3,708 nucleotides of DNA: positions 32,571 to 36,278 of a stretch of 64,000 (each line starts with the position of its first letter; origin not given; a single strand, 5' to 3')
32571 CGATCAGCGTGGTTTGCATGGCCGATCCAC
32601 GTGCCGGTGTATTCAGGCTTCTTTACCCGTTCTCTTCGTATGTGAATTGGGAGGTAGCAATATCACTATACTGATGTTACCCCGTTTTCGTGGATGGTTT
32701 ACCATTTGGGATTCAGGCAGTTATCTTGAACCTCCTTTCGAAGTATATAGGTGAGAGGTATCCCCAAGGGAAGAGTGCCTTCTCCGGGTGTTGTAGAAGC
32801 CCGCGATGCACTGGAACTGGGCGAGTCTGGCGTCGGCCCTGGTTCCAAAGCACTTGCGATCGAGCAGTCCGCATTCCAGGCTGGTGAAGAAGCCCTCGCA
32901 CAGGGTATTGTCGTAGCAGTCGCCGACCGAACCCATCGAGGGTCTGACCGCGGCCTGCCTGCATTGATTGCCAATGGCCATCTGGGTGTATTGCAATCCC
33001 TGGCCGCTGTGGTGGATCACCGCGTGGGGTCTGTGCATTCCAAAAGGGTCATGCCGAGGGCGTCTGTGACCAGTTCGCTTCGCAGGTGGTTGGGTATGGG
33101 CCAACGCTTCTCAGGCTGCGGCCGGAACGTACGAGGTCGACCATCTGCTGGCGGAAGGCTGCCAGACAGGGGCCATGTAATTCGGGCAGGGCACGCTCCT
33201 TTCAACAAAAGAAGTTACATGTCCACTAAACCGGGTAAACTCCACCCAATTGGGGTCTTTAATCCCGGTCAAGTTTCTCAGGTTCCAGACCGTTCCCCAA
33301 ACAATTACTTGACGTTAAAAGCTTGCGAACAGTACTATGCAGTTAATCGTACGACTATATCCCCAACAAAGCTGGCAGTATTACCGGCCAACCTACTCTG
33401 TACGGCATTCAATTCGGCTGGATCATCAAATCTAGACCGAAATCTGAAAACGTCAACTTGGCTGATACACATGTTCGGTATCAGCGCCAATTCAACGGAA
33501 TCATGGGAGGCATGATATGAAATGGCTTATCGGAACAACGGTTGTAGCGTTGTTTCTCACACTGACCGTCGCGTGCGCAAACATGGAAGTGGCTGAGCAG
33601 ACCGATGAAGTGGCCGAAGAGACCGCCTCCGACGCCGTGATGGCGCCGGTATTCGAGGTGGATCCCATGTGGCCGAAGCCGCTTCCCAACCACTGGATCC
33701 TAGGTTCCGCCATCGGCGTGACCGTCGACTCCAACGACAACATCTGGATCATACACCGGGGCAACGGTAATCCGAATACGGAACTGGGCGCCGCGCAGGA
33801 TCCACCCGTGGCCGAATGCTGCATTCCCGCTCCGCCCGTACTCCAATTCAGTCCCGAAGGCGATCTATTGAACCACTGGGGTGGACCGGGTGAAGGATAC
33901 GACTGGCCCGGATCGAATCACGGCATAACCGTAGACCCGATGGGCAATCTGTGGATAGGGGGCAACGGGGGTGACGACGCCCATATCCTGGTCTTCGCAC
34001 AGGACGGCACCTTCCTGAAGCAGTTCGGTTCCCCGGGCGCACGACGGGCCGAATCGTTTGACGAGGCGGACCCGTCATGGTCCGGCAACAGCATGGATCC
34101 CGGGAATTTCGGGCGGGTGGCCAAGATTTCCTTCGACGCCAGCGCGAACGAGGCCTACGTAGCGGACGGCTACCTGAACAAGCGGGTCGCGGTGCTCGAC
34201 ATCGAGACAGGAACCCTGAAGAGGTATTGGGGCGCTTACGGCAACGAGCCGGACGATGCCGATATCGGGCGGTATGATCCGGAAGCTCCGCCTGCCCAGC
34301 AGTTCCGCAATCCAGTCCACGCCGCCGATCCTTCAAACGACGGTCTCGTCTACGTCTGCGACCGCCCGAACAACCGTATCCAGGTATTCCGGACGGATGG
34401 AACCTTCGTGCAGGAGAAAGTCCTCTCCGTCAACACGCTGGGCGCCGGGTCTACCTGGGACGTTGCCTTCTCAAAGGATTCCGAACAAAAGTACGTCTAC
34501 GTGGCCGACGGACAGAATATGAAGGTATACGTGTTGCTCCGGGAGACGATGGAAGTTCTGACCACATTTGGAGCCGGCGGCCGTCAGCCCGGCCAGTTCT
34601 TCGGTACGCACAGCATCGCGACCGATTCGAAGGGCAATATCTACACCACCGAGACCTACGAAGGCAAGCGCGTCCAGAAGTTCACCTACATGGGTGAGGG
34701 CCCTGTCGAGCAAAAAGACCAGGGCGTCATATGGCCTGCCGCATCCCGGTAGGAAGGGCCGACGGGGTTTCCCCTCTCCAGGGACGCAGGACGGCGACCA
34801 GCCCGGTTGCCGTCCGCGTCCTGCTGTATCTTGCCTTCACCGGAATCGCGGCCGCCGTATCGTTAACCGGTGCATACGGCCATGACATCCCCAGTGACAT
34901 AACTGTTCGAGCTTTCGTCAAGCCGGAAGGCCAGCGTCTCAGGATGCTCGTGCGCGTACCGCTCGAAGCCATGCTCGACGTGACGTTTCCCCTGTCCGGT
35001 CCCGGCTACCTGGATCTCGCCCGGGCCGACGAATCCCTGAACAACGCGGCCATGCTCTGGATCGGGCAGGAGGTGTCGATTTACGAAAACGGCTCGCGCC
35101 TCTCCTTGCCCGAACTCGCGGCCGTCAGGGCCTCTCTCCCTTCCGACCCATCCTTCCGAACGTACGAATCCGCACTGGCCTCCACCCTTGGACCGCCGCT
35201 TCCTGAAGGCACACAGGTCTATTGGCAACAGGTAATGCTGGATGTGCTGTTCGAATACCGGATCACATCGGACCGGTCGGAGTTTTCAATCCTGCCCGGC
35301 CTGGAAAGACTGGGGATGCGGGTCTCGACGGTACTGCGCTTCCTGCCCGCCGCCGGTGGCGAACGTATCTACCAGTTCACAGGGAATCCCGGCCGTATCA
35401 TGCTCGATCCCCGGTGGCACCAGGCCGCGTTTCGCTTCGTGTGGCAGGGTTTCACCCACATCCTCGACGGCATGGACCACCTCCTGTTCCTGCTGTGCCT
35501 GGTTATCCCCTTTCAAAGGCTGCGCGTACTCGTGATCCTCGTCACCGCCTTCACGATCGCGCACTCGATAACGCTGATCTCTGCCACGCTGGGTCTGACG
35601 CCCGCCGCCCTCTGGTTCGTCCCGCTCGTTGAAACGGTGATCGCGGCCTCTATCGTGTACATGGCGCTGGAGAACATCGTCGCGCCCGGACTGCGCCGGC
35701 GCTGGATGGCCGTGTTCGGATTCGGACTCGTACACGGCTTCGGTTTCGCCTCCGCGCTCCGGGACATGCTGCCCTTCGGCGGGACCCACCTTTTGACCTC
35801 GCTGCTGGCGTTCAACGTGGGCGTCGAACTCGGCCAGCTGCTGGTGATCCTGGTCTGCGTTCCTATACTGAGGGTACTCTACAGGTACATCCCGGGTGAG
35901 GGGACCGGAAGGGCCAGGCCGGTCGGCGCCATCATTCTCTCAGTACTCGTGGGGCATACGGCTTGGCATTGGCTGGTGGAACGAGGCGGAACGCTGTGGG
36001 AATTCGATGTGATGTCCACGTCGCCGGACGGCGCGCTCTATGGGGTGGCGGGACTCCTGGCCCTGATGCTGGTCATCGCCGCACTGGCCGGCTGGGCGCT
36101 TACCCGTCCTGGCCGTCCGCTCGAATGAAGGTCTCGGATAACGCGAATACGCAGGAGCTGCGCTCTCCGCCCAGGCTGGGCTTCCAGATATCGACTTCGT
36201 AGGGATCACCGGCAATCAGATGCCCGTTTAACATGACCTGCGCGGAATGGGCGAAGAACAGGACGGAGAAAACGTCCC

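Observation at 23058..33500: ~10 kb lower-GC genomic island bounded by AT-rich DNA and IS3 remnants, packed with surface/secreted proteins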

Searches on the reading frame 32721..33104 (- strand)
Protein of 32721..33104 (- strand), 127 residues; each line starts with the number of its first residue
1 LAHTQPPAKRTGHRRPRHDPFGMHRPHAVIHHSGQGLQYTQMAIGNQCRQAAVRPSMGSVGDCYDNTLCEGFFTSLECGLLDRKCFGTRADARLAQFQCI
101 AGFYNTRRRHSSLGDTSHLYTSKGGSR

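Call 5: search_protein_families(library=pfam, proteins=[window:32721-33104:-], max_evalue=0.01)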
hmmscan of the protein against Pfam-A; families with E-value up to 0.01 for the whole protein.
window:32721-33104:- (127 aa): 1 family
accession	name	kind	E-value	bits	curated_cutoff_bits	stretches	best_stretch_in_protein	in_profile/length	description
PF13683.12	rve_3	-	7.8e-09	35.6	26.5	1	53-115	3-64/67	Integrase core domain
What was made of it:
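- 32721..33104 (-): IS3c: C-terminal fragment of a second, different IS3-family transposase. rve_3 35.6 bits (call 5).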

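Call 57: search_protein_families(library=ncbifam, proteins=[window:32721-33104:-], max_evalue=0.001)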
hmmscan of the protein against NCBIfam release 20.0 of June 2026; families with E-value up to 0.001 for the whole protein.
window:32721-33104:- (127 aa): 1 family
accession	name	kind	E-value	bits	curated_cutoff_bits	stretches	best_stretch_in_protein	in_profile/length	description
NF033516.0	transpos_IS3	equivalog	3.4e-23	82.5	160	1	25-117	272-364/369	IS3 family transposase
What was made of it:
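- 32721..33104 (-): NCBIfam IS3 transposase positions 272-364 of 369 (call 57).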

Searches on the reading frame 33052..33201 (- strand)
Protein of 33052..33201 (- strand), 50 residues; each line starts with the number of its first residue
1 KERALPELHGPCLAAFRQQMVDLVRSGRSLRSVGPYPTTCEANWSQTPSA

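Call 76: search_protein_families(library=pfam, proteins=[window:33052-33201:-], max_evalue=1)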
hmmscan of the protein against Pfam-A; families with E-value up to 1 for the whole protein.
seq(50 aa): 0 families
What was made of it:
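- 32721..33104 (-): The upstream 'OrfA-like' stretch gave no Pfam hit (call 76).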

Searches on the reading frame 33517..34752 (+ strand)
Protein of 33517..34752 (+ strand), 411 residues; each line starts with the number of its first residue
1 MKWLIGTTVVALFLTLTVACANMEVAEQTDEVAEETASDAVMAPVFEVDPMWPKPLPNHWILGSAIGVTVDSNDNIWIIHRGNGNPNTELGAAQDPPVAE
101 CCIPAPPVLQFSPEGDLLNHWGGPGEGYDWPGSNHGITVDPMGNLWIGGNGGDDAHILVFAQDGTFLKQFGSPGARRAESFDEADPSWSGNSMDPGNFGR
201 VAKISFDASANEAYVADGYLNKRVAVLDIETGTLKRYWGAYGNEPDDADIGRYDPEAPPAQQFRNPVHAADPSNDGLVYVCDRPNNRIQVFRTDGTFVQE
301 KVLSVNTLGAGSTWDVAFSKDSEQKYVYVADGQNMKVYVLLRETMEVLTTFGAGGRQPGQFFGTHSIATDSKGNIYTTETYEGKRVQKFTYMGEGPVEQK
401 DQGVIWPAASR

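Call 6: search_protein_families(library=pfam, proteins=[window:33517-34752:+], max_evalue=0.01)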
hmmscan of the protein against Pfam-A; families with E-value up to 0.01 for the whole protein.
window:33517-34752:+ (411 aa): 4 families
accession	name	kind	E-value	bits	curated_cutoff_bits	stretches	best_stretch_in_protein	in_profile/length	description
PF01436.27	NHL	-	2.7e-16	59.1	20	1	274-291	11-28/28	NHL repeat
PF06739.17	SBBP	-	1.9e-05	24.9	20.5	0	365-378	16-29/38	Beta-propeller repeat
PF07494.17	Reg_prop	-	0.00088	19.6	20.4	0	136-151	9-24/24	Two component regulator propeller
PF08450.18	SGL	-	0.003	17.6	26.3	0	136-174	188-224/246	SMP-30/Gluconolactonase/LRE-like region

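Call 8: find_encoding_contigs(protein=window:33517-34752:+, flank=10000, max_places=10)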
Protein window:33517-34752:+ (411 aa): no gene with exactly this product is on record in the collection.

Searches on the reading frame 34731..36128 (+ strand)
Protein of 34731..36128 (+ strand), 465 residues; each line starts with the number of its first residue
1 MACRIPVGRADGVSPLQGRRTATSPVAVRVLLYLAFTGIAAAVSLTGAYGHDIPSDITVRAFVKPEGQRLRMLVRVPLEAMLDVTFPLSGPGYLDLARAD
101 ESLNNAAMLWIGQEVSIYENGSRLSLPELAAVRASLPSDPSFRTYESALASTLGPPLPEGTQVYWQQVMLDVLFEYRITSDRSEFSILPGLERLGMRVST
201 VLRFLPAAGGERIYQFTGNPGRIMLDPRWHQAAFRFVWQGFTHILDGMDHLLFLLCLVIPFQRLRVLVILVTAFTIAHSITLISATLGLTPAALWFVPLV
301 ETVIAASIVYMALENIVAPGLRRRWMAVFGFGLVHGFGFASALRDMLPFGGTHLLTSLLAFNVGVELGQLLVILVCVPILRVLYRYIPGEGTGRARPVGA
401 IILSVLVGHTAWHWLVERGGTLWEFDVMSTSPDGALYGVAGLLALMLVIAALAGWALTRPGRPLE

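Call 6: search_protein_families(library=pfam, proteins=[window:34731-36128:+], max_evalue=0.01)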
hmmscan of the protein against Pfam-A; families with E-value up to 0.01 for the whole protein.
window:34731-36128:+ (465 aa): 1 family
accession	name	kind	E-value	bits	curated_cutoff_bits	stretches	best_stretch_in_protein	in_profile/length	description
PF13795.12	HupE_UreJ_2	-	4.6e-44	150.3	24.5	1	236-383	1-152/156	HupE / UreJ protein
